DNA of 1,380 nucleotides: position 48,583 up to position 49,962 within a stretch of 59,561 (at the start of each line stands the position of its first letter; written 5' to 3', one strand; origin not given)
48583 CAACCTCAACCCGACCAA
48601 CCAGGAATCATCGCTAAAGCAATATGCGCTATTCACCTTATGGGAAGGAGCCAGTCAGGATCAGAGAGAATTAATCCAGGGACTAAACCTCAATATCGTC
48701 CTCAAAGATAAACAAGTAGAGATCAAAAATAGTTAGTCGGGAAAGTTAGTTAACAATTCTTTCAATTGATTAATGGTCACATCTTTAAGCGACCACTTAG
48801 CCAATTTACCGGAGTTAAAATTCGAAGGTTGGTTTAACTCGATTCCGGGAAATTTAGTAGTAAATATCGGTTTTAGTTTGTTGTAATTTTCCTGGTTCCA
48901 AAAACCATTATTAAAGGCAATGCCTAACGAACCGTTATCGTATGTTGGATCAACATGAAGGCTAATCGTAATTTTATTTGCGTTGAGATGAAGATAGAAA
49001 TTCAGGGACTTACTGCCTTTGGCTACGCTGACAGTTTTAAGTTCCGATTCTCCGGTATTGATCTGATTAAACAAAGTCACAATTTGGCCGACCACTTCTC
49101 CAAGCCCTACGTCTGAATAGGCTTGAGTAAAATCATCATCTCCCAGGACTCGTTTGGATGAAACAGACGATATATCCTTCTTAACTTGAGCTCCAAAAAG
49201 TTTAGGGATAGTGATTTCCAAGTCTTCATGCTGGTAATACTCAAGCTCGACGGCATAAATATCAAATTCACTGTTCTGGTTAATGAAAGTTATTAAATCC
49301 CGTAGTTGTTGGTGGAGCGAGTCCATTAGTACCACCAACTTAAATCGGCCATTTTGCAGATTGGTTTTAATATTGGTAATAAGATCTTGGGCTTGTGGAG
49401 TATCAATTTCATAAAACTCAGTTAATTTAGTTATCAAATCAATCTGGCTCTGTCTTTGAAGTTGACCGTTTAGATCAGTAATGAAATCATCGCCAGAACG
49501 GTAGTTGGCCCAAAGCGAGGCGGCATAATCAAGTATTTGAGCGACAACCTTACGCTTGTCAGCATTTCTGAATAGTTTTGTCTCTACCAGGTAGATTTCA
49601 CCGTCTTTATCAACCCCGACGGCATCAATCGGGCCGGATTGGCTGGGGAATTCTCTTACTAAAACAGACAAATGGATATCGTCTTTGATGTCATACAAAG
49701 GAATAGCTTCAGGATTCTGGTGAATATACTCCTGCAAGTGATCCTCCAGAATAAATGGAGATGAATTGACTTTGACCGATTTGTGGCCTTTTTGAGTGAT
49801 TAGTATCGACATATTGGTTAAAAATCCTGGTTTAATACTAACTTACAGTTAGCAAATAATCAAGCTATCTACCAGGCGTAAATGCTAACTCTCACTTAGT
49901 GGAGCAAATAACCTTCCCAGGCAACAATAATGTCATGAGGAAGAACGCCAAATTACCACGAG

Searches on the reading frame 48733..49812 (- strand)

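Call 9: search_protein_families(library=pfam, proteins=[window:48733-49812:-], max_evalue=0.001)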
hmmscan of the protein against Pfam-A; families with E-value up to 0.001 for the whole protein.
window:48733-49812:- (359 aa): 0 families

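Call 68: search_protein_families(library=padloc, proteins=[window:48733-49812:-], max_evalue=0.00001)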
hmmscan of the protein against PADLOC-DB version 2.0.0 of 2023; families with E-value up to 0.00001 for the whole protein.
window:48733-49812:- (359 aa): 6 families
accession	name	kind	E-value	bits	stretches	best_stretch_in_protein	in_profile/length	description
PDLC04916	PDC-S11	-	3.2e-12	44.2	1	10-200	12-177/358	-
PDLC04915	PDC-S11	-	3.1e-10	37.8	1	55-197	55-184/379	-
PDLC04944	PDC-S18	-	7.6e-10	36.6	1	1-103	1-93/307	-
PDLC04799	PDC-S02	-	1.8e-06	25.3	1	17-97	176-257/308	-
PDLC04913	PDC-S11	-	4.2e-06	24.1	0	22-137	26-134/375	-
PDLC04824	PDC-S02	-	6.3e-06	23.6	0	16-96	175-256/308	-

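Call 69: search_protein_families(library=phrogs, proteins=[window:48733-49812:-], max_evalue=0.001)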
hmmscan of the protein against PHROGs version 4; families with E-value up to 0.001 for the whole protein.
window:48733-49812:- (359 aa): 0 families
